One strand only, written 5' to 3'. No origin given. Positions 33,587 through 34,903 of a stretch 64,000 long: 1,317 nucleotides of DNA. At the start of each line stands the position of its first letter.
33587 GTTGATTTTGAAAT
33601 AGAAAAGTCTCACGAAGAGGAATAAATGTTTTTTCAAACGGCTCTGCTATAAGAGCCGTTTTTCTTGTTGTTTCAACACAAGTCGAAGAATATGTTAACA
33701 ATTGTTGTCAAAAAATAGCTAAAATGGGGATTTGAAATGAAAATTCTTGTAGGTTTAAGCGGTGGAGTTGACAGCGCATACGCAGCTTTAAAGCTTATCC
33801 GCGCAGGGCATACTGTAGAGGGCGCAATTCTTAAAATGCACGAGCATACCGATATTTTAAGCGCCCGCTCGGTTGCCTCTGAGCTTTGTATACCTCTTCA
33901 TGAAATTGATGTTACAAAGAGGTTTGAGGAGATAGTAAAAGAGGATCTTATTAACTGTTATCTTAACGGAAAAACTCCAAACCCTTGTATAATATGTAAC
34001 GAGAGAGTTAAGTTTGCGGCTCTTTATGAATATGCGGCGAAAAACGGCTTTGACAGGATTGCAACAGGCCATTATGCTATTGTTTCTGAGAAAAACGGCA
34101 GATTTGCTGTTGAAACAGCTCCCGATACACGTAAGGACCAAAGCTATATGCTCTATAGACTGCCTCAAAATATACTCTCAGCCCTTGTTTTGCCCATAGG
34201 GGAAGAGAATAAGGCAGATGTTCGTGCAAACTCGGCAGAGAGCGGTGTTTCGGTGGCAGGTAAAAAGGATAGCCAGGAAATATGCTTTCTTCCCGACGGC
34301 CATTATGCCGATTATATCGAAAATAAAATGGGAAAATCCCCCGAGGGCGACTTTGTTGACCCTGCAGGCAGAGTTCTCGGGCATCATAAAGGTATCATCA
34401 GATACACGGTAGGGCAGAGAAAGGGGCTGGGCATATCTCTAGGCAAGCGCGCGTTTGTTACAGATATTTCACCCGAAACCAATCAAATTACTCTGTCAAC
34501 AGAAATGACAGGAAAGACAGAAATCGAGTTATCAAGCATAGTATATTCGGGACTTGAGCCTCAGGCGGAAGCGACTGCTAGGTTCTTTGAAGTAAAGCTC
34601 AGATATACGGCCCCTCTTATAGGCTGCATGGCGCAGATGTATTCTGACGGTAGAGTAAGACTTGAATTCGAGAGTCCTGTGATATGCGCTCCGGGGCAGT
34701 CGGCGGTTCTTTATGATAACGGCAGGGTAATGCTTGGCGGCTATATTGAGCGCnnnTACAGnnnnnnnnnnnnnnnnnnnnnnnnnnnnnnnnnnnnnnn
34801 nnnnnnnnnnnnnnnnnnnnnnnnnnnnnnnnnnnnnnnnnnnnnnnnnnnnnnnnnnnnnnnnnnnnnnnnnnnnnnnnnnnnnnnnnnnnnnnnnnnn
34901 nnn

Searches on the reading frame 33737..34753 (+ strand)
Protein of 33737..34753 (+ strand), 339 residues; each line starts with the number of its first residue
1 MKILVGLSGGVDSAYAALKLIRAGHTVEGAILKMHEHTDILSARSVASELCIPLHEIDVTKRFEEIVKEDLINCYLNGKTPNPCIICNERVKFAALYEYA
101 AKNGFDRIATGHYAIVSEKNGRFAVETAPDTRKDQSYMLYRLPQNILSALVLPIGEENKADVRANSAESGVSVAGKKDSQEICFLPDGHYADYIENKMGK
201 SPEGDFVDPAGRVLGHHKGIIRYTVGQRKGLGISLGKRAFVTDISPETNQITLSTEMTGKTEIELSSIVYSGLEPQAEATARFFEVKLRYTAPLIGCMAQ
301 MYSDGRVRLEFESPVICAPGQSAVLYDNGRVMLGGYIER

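Call 4: search_protein_families(library=pfam, proteins=[window:33737-34753:+], max_evalue=0.01)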
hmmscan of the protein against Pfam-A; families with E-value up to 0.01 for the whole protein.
window:33737-34753:+ (339 aa): 4 families
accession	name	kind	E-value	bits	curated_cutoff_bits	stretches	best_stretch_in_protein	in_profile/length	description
PF03054.22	tRNA_Me_trans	-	1.3e-56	191.9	20.6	1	1-186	1-201/202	tRNA methyl transferase HUP domain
PF20259.3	tRNA_Me_trans_M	-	1.7e-18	66.3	27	1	192-254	2-65/66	tRNA methyl transferase PRC-barrel domain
PF20258.4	tRNA_Me_trans_C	-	2.7e-09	37.7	20.6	1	263-337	4-77/77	Aminomethyltransferase beta-barrel domain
PF02540.23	NAD_synthase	-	6.1e-05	22.7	21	1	2-112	20-129/242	NAD synthase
